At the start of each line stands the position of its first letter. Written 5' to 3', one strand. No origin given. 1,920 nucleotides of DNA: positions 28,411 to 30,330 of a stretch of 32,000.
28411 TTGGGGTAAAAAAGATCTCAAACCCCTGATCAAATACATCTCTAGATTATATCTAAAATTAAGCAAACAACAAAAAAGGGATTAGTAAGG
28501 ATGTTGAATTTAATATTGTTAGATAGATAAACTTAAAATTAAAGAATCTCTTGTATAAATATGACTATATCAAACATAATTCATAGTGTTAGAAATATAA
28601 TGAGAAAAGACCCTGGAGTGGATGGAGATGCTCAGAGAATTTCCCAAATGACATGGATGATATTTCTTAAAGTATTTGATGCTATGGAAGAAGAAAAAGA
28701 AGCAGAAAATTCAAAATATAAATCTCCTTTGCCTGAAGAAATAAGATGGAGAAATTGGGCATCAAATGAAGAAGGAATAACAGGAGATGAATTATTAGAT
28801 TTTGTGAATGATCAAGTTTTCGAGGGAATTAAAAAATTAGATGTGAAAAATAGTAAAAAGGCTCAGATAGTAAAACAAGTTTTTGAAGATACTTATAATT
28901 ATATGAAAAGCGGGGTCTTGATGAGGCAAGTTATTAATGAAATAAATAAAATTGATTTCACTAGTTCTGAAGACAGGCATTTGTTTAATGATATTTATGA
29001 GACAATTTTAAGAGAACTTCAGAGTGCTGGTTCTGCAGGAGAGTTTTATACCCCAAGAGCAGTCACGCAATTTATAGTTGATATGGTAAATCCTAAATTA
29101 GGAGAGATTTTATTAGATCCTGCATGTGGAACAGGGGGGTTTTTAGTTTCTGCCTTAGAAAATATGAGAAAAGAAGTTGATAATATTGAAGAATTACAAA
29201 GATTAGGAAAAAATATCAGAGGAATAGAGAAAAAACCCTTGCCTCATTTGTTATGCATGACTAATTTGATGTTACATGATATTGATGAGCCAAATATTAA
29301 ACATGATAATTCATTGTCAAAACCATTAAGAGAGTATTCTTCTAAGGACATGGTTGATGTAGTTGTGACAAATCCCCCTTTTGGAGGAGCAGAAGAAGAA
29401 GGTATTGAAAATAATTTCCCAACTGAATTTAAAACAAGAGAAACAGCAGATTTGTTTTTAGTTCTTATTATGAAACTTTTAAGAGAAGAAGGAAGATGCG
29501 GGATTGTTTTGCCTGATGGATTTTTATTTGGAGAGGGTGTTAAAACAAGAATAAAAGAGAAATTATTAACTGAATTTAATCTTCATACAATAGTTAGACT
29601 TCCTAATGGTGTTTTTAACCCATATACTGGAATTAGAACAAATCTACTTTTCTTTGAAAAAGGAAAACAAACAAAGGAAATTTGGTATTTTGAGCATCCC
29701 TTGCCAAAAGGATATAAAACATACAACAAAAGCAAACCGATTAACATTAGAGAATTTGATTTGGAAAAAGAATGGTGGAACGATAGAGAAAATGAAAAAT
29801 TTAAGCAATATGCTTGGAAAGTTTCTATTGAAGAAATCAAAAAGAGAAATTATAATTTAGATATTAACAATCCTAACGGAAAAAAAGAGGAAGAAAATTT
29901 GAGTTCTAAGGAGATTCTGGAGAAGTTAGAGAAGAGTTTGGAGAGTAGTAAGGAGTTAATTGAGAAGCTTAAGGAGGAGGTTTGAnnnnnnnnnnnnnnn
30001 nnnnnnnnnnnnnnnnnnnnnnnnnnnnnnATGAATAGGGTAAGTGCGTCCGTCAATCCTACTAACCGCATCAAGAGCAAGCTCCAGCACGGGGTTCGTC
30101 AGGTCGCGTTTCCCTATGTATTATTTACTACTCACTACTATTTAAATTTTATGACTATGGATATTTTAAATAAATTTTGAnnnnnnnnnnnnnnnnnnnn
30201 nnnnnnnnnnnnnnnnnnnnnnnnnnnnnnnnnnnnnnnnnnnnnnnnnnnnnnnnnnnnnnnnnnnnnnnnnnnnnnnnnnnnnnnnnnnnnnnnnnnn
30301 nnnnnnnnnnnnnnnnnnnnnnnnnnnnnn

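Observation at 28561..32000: Type I R-M operon split between hsdM and hsdS by an AbiJ-like HEPN gene, a 2-TM peptide and a GC-rich element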

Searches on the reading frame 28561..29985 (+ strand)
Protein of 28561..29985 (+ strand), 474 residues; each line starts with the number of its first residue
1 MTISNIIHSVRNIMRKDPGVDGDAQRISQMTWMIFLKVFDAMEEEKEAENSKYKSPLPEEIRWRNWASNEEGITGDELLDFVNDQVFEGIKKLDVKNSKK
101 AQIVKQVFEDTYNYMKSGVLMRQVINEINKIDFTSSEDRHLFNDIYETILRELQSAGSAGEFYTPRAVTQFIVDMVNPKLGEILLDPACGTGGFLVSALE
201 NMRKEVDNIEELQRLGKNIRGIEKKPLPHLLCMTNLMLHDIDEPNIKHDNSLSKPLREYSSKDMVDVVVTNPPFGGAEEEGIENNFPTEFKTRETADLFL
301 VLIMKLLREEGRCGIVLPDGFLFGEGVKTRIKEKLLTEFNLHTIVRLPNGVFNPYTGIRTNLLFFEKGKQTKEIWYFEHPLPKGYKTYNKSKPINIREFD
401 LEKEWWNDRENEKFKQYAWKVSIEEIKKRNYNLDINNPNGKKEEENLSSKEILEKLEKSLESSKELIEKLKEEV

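Call 5: search_protein_families(library=pfam, proteins=[window:28561-29985:+], max_evalue=1)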
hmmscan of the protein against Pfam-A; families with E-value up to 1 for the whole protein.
window:28561-29985:+ (474 aa): 7 families
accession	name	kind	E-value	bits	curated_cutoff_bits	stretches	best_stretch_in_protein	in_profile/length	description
PF02384.22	N6_Mtase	-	2.5e-76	257.4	20.4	1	138-445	2-309/311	N-6 DNA Methylase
PF12161.14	HsdM_N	-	8.1e-15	56.1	24.5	1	4-128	2-135/135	HsdM N-terminal domain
PF07669.17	Eco57I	-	1.9e-10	41.5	25.3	1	234-352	46-171/171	Eco57I restriction-modification methylase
PF01170.24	UPF0020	-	9.6e-07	29.1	22.3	1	172-277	20-134/197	RMKL-like, methyltransferase domain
PF20473.4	MmeI_Mtase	-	3.4e-05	23.6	27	1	184-239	23-85/259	MmeI, DNA-methyltransferase domain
PF09445.16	Methyltransf_15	-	0.061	13.3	22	1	183-278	3-85/165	RNA cap guanine-N2 methyltransferase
PF05175.20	MTS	-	0.083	13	23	0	169-276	20-110/170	Methyltransferase small domain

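Call 10: search_protein_families(library=padloc, proteins=[window:28561-29985:+], max_evalue=1)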
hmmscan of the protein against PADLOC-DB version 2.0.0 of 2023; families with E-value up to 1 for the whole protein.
window:28561-29985:+ (474 aa): 50 families (the best 25 are shown)
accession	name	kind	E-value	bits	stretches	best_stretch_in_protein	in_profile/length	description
PDLC03025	MTase_I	-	4.3e-206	684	2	1-425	1-433/569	Type I methyltransferase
PDLC03021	MTase_I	-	1.3e-180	599.4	1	1-473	1-488/491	Type I methyltransferase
PDLC03026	MTase_I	-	3.9e-77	258.4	1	7-472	10-479/487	Type I methyltransferase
PDLC04134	mad2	-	1.2e-58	197.1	1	5-408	143-487/492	mads_2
PDLC03036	MTase_I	-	4.3e-55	185.3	2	98-379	149-443/635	Type I methyltransferase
PDLC03022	MTase_I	-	4.2e-35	119.3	1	120-436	144-471/857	Type I methyltransferase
PDLC03027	MTase_I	-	7.5e-30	102.1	1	83-447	74-445/810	Type I methyltransferase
PDLC03318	MTase_II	-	2.5e-29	100.2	2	29-206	228-390/723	Type II methyltransferase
PDLC03031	MTase_I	-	2.7e-28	96.7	1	76-372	95-408/834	Type I methyltransferase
PDLC03035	MTase_I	-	3.6e-24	83.3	1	96-372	111-392/653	Type I methyltransferase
PDLC03218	MTase_II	-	6.3e-24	82.4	1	126-374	233-488/532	Type II methyltransferase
PDLC03033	MTase_I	-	2.7e-22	77.4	1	107-467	141-521/541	Type I methyltransferase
PDLC03029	MTase_I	-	9.4e-22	75.2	1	99-370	111-406/661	Type I methyltransferase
PDLC03018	MTase_I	-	5.7e-20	69.3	2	121-209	270-357/749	Type I methyltransferase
PDLC03032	MTase_I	-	8.6e-19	65.1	1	131-448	127-448/1001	Type I methyltransferase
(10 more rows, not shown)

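Call 11: search_protein_families(library=ncbifam, proteins=[window:28561-29985:+], max_evalue=1)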
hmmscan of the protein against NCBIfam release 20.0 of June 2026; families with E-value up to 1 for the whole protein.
window:28561-29985:+ (474 aa): 6 families
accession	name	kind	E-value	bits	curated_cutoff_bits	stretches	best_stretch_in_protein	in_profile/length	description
NF047738.1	antiphage_MADS2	equivalog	1.5e-30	106.1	720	1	15-373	189-571/654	methylation-associated defense system DNA methyltransferase MAD2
TIGR00497.1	hsdM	equivalog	7.5e-23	81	242.75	1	124-464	160-512/515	type I restriction-modification system subunit M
NF033455.1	BREX_6_MTaseX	exception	1.2e-07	29.7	900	2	263-368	553-661/1319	BREX-6 system adenine-specific DNA-methyltransferase PglX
TIGR01177.1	TIGR01177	hypoth_equivalog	3.6e-05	23.3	316.55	1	170-198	172-200/330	TIGR01177 family methyltransferase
NF040721.1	Trm14_Arch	equivalog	0.0035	16.5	280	1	171-275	182-300/370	tRNA (guanine(6)-N2)-methyltransferase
TIGR03534.1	RF_mod_PrmC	equivalog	0.063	12.7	199.1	1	165-274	69-166/253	peptide chain release factor N(5)-glutamine methyltransferase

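Call 61: list_cluster_members(proteins=[P0001, window:28561-29985:+, window:31031-31282:+])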
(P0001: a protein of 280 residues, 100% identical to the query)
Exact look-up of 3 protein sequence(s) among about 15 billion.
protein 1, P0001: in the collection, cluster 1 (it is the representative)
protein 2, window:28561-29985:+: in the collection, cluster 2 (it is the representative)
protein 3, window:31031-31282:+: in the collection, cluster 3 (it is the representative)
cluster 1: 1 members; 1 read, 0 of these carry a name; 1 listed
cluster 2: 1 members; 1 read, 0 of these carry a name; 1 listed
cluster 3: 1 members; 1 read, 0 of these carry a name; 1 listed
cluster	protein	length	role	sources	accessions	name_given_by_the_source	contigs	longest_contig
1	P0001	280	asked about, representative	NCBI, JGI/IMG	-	-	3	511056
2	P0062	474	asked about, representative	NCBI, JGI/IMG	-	-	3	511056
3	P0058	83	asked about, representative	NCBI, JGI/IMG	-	-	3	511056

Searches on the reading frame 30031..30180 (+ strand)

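Call 5: search_protein_families(library=pfam, proteins=[window:30031-30180:+], max_evalue=1)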
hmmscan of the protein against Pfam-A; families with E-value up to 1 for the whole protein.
window:30031-30180:+ (49 aa): 1 family
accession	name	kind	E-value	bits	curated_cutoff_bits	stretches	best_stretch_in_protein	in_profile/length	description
PF01956.21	EMC3_TMCO1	-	0.019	15.2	27.1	1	9-44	123-158/169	Integral membrane protein EMC3/TMCO1-like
